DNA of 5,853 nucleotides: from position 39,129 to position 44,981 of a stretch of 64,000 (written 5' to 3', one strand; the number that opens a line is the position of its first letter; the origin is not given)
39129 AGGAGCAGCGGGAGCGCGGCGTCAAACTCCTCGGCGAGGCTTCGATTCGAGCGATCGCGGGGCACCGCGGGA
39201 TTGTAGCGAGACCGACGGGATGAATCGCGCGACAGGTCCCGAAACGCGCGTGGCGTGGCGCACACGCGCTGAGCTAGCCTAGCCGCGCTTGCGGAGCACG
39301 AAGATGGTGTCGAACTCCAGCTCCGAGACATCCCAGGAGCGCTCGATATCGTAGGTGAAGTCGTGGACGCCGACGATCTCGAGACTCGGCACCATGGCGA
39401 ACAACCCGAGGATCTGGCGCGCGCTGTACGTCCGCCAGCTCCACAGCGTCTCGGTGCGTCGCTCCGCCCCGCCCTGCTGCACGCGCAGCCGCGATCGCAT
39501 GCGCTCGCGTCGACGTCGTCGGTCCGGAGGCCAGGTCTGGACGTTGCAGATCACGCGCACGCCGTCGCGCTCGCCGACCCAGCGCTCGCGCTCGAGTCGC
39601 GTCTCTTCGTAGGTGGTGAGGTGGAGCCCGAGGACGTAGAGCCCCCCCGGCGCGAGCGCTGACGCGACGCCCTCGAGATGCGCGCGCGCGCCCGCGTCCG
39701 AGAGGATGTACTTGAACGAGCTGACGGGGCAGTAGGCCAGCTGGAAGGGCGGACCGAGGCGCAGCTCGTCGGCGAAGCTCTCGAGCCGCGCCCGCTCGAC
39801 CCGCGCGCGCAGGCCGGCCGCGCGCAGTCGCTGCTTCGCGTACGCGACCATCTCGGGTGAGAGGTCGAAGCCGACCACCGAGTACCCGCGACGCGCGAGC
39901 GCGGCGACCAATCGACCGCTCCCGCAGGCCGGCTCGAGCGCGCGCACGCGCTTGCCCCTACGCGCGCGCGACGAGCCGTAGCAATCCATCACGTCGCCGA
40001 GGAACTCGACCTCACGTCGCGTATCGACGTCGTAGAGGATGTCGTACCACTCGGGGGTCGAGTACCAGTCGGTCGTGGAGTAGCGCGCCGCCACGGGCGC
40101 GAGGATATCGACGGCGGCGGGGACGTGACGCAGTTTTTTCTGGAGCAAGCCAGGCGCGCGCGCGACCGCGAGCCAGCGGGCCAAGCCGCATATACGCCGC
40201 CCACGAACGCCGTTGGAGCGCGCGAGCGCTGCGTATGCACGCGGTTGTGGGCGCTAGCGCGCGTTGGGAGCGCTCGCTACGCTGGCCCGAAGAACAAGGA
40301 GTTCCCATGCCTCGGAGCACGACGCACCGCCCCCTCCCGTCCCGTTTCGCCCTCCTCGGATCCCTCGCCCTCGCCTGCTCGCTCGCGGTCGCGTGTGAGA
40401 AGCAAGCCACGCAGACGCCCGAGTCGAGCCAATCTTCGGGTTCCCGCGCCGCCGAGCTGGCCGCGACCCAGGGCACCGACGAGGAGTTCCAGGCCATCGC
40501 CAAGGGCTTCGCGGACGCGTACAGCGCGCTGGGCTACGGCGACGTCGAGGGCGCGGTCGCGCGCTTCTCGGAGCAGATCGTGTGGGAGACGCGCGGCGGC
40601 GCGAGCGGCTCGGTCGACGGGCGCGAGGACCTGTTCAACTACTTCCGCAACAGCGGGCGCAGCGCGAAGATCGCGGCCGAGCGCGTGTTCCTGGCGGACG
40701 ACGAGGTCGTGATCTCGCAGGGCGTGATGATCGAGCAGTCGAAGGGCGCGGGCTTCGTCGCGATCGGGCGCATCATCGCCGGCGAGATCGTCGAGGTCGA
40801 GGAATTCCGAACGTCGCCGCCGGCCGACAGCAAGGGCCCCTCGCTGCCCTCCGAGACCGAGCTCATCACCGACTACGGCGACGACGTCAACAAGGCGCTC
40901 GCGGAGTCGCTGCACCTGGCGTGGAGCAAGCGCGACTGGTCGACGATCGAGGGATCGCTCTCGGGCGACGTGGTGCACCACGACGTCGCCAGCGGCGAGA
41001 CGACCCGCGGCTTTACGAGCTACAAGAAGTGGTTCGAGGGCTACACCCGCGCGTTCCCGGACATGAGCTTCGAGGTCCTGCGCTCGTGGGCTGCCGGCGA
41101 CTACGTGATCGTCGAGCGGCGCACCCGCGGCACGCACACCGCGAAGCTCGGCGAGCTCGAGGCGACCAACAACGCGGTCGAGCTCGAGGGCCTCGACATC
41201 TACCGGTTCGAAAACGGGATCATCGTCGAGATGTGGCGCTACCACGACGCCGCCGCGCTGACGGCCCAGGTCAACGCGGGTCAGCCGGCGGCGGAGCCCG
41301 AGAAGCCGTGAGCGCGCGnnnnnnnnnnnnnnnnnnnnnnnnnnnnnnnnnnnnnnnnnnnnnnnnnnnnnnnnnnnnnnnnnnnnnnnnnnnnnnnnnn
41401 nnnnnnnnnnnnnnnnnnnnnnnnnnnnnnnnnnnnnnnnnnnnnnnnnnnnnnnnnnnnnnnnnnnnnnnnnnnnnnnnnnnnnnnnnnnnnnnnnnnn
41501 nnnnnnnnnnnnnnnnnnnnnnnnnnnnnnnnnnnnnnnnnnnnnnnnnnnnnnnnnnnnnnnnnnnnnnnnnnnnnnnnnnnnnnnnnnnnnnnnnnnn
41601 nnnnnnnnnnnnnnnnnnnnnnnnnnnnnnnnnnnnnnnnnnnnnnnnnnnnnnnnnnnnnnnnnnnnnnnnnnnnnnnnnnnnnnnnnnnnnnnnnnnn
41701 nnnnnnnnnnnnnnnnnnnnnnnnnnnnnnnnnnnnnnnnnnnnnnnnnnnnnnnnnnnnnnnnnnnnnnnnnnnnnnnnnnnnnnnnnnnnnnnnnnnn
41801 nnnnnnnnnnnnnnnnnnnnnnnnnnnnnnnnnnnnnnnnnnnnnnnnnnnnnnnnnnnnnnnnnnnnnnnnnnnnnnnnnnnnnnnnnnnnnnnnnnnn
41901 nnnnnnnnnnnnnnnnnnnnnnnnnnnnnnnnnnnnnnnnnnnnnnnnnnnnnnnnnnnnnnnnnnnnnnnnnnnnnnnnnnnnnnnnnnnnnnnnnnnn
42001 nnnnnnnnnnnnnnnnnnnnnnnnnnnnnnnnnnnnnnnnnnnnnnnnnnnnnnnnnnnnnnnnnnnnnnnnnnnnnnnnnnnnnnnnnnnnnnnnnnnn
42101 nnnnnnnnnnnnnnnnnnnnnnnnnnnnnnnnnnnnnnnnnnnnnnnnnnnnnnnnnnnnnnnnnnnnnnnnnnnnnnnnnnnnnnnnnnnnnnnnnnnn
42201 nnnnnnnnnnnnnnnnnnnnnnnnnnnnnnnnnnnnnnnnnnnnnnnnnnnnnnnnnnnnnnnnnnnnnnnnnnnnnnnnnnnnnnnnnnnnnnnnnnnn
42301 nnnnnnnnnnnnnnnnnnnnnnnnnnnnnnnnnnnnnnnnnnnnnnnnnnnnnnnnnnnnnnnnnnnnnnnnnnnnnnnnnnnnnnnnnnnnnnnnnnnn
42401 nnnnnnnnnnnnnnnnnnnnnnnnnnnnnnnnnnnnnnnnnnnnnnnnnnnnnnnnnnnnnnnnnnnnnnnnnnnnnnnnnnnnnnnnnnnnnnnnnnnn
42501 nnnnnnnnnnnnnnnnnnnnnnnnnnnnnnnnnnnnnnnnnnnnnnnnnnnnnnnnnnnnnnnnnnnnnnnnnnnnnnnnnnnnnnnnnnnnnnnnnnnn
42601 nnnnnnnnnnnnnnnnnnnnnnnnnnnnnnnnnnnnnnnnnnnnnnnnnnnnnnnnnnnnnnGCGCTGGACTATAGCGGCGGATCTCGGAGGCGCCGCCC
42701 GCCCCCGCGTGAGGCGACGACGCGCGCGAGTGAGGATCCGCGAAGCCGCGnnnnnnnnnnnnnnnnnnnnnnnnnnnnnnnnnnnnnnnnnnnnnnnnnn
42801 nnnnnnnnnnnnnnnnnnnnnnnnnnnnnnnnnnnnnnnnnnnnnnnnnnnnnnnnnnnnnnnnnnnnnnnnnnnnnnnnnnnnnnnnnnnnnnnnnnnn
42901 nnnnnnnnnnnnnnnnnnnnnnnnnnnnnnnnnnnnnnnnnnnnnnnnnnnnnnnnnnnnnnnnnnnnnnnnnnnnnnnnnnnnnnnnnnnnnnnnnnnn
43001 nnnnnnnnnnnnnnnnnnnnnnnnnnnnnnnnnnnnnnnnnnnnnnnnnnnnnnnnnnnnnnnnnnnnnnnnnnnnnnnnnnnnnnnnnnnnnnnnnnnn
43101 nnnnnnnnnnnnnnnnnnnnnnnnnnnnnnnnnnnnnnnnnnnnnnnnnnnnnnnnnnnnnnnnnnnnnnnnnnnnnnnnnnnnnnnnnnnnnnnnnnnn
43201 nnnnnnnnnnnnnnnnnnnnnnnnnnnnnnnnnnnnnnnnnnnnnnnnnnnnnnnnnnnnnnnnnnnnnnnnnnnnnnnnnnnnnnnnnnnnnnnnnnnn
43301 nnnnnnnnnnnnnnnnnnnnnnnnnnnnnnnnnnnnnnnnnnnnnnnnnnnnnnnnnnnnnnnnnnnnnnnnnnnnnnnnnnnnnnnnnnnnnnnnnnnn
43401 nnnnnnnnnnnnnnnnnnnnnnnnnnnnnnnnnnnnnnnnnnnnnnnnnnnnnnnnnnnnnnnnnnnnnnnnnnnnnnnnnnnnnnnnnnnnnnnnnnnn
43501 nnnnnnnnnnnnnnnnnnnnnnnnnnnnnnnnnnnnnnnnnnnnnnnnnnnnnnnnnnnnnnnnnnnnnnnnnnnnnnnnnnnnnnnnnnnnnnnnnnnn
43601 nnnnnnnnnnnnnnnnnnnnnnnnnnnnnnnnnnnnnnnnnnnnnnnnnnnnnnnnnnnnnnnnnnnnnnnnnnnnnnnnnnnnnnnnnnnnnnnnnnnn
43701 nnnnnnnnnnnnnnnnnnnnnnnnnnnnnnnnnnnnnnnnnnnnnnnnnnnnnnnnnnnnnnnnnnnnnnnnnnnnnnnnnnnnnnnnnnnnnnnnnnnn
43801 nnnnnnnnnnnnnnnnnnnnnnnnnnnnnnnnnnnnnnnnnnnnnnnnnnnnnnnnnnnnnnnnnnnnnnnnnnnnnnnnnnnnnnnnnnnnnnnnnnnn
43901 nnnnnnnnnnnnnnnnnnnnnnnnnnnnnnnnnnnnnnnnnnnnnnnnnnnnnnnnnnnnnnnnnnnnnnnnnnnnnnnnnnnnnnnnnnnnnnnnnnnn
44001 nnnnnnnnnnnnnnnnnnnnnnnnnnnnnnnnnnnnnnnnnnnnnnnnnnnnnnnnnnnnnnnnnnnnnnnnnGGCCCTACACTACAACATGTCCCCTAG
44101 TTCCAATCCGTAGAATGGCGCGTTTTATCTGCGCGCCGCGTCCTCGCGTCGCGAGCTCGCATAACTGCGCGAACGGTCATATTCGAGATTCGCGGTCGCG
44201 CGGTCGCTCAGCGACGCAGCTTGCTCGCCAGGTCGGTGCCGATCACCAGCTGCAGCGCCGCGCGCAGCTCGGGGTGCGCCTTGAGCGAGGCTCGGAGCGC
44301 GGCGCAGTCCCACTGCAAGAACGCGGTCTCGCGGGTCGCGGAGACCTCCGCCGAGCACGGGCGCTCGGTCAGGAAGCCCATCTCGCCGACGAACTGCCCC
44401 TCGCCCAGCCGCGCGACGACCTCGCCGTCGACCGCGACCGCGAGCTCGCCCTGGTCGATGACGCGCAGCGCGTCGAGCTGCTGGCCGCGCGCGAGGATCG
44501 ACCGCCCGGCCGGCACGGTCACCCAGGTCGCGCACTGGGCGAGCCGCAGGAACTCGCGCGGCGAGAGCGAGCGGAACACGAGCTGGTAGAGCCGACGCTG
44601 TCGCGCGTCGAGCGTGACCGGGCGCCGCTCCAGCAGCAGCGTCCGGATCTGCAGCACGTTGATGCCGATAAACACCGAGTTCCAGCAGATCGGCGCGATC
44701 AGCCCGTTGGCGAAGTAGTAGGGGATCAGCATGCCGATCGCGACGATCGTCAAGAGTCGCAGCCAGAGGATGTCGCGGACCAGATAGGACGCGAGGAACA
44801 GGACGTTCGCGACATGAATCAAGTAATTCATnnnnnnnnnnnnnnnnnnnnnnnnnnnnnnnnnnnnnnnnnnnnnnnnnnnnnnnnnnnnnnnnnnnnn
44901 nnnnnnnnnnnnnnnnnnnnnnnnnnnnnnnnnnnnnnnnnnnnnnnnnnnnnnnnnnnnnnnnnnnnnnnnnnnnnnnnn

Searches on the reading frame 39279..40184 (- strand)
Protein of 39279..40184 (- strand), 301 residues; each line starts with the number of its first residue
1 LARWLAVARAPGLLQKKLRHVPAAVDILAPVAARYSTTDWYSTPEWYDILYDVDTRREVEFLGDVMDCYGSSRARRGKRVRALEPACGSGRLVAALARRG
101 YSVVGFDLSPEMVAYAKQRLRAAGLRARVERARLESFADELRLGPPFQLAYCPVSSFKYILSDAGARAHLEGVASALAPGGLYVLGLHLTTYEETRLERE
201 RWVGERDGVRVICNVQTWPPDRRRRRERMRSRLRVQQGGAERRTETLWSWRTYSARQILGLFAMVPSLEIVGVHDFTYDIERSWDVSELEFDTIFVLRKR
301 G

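Call 66: search_protein_families(library=pfam, proteins=[window:39279-40184:-], max_evalue=0.0001)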
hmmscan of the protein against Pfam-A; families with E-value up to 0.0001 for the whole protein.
window:39279-40184:- (301 aa): 6 families
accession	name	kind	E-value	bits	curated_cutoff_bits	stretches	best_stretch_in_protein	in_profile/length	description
PF13649.12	Methyltransf_25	-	2.9e-15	57.2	27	1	83-181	2-97/97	Methyltransferase domain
PF08242.18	Methyltransf_12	-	4e-10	40.7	30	1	83-182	1-97/98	Methyltransferase domain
PF08241.18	Methyltransf_11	-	1.1e-09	39.2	21.2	1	83-140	1-59/95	Methyltransferase domain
PF13847.12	Methyltransf_31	-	1.9e-08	34.6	27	1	79-182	4-106/145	Methyltransferase domain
PF05724.17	TPMT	-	1.7e-05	25.1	26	1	77-116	36-75/218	Thiopurine S-methyltransferase (TPMT)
PF13489.12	Methyltransf_23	-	2.9e-05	24.3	27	1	78-202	22-132/164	Methyltransferase domain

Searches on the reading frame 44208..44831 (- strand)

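Call 67: search_protein_families(library=pfam, proteins=[window:44208-44831:-], max_evalue=0.0001)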
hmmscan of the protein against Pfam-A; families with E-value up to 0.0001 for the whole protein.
window:44208-44831:- (207 aa): 2 families
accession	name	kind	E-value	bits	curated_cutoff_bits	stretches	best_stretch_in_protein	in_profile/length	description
PF04831.18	POPDC1-3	-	2.3e-16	60.6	28.1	1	3-206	4-135/140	POPDC1-3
PF00027.35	cNMP_binding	-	7.2e-12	45.6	27.5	1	104-184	2-87/89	Cyclic nucleotide-binding domain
